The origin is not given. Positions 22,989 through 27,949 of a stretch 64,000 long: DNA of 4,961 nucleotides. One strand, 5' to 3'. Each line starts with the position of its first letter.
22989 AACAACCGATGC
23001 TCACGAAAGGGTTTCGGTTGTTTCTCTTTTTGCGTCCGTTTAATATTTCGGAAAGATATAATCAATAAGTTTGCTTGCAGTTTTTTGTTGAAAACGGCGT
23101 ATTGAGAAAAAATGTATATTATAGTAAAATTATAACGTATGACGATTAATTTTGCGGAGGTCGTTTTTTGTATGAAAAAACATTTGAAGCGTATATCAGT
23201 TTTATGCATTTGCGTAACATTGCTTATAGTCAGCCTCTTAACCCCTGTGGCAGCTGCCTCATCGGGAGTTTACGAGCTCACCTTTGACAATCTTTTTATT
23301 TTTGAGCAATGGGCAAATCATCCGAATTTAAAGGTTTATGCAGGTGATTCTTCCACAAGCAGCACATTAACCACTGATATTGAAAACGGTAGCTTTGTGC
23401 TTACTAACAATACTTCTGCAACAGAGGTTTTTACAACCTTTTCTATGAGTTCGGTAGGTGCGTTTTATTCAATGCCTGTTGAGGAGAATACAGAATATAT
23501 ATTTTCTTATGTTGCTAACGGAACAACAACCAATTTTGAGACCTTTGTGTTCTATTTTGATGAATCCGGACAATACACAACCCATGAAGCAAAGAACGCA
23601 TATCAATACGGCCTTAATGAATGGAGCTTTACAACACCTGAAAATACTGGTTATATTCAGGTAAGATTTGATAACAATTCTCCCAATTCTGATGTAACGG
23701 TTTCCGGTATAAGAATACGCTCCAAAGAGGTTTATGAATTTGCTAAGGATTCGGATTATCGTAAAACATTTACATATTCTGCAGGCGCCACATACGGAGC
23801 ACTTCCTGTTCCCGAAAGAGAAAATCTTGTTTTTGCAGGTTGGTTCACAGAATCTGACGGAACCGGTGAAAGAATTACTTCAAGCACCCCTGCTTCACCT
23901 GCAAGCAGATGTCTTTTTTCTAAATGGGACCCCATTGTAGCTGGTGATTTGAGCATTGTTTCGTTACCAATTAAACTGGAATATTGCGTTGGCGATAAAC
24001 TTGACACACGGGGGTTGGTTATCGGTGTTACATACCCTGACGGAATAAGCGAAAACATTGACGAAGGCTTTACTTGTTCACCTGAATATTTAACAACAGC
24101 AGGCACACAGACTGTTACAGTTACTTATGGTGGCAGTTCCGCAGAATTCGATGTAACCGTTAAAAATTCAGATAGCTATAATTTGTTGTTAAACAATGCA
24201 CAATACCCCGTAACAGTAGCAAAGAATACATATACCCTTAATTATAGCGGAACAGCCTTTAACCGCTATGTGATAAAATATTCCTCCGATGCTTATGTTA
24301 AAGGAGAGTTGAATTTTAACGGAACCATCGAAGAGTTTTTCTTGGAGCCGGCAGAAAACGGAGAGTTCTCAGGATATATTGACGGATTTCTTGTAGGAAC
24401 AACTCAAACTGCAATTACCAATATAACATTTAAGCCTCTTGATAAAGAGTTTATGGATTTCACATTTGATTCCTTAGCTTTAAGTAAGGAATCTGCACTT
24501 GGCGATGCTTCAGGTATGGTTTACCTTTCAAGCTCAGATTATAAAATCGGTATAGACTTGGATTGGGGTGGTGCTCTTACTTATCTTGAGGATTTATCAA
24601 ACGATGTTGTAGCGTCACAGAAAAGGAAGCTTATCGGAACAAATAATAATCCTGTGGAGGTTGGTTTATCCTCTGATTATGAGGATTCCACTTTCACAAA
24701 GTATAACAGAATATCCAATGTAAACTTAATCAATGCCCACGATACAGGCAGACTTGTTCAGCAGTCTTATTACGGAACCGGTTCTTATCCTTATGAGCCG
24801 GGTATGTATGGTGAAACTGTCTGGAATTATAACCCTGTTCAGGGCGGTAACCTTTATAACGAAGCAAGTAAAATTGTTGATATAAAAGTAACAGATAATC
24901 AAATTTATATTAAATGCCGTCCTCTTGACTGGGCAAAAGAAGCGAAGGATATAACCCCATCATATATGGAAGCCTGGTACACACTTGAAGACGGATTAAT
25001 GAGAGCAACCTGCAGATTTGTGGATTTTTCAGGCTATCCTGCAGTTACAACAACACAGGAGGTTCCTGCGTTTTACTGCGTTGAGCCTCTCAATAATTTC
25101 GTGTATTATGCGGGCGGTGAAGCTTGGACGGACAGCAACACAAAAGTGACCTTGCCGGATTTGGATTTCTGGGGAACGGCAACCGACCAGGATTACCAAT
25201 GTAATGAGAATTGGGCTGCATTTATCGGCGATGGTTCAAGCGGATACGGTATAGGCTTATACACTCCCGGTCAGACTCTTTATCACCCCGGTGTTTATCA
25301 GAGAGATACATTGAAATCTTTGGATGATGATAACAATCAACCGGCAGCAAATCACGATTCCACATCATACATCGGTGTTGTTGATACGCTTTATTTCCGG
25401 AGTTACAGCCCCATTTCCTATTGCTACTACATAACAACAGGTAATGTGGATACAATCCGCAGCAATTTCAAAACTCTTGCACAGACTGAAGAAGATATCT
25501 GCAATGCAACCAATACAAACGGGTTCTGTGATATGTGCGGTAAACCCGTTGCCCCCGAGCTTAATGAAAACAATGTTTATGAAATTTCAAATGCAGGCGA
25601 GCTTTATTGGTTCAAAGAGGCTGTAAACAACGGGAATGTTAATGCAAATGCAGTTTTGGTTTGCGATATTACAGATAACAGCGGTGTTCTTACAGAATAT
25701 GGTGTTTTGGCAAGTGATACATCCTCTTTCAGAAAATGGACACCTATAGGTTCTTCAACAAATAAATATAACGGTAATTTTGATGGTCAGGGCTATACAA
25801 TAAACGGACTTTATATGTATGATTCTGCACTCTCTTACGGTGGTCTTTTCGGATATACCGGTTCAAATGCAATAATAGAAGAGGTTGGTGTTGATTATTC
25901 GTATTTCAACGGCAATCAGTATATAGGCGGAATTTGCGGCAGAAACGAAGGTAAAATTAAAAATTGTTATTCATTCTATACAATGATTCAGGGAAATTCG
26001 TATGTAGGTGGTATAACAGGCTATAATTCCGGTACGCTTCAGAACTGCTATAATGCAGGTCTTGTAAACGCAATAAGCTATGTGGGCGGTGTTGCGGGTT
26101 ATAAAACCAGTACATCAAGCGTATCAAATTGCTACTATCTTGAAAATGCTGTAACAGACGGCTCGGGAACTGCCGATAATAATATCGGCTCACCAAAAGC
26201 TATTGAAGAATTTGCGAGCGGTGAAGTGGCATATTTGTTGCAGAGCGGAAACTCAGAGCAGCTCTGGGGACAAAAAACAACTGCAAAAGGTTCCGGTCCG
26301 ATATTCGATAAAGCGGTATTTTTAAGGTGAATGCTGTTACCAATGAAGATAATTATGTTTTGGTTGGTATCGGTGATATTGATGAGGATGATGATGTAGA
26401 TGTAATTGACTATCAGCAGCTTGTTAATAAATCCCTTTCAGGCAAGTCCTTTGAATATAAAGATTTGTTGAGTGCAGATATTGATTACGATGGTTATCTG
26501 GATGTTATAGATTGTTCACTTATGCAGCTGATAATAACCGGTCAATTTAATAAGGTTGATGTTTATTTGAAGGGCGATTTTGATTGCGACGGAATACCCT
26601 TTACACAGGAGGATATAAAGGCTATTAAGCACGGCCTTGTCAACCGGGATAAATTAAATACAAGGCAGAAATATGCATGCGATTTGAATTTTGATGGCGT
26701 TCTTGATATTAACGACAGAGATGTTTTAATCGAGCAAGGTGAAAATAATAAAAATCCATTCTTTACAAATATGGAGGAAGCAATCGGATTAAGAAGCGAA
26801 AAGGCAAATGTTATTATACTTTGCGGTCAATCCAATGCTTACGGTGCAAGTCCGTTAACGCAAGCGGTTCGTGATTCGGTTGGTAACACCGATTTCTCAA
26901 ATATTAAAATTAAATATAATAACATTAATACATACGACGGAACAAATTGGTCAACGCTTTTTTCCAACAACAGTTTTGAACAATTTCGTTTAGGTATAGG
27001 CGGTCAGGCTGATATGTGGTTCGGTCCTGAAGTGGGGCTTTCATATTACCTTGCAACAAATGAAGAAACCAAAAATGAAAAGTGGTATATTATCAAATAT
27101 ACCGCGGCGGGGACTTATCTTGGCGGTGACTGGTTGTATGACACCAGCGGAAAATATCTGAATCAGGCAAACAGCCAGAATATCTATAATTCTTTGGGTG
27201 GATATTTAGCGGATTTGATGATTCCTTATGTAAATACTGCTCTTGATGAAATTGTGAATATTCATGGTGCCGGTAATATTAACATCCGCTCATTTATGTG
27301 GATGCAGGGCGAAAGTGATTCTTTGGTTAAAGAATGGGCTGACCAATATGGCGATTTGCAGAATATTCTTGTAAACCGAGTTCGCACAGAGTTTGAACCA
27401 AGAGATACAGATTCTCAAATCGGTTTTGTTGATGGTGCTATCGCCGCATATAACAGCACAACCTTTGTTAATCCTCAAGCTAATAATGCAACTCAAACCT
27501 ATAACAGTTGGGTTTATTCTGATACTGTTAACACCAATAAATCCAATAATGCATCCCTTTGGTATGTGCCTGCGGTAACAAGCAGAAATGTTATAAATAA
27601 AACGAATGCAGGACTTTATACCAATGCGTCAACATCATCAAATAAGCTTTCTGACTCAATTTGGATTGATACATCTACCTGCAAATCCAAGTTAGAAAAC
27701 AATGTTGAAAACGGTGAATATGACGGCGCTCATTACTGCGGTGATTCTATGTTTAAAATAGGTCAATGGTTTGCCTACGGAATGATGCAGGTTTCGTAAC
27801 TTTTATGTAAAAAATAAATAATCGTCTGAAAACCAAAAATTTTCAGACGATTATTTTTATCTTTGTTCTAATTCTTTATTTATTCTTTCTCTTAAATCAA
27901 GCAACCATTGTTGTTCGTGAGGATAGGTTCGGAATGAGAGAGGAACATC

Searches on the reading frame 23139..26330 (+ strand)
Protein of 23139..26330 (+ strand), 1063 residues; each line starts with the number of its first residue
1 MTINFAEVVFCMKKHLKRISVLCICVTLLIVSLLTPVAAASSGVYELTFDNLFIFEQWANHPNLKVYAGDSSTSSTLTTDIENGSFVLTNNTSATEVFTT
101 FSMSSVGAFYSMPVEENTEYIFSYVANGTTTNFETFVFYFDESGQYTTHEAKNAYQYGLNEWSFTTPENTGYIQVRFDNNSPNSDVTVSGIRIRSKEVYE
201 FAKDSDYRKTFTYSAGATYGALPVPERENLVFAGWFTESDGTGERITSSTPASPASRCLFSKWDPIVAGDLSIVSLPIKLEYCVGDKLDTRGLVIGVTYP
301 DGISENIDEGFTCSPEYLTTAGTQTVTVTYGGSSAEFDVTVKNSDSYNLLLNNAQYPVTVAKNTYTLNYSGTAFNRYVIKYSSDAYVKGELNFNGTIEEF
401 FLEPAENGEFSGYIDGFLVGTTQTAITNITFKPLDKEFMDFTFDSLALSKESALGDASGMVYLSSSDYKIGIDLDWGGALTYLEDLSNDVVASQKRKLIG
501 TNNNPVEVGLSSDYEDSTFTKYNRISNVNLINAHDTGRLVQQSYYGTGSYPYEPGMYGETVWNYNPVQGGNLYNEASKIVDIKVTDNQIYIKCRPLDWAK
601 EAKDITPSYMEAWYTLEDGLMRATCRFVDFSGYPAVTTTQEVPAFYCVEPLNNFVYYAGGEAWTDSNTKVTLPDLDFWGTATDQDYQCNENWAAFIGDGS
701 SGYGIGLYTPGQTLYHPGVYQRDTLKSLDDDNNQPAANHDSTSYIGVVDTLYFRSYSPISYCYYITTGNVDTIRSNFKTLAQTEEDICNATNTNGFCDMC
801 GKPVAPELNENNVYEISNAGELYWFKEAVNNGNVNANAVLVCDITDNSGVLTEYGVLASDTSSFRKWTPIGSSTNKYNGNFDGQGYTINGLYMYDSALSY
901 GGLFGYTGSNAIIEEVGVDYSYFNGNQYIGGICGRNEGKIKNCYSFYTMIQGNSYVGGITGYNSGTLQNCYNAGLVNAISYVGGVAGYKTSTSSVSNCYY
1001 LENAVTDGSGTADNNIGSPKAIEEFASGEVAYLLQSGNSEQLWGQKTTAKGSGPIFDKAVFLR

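Call 54: search_protein_families(library=pfam, proteins=[window:23139-26330:+], max_evalue=0.001)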
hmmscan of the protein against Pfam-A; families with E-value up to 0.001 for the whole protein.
window:23139-26330:+ (1063 aa): 3 families
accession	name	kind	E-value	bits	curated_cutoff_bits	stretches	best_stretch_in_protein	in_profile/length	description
PF07523.18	Big_3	-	2.7e-10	40.8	21.2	1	279-341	5-68/68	Bacterial Ig-like domain (group 3)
PF07581.17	Glug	-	2.2e-06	28.2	20.5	0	925-945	1-23/28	The GLUG motif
PF09479.16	Flg_new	-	5.8e-06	26.8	27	1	212-255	15-57/65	Listeria-Bacteroides repeat domain (List_Bact_rpt)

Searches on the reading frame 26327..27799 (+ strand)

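Call 54: search_protein_families(library=pfam, proteins=[window:26327-27799:+], max_evalue=0.001)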
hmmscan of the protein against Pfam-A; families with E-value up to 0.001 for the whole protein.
window:26327-27799:+ (490 aa): 2 families
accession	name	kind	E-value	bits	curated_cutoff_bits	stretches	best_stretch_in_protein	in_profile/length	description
PF03629.24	SASA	-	1.3e-09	38.4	24.8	1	160-390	2-184/226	Carbohydrate esterase, sialic acid-specific acetylesterase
PF00404.24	Dockerin_1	-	1.4e-05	25.6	22.9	0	16-66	2-52/57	Dockerin type I domain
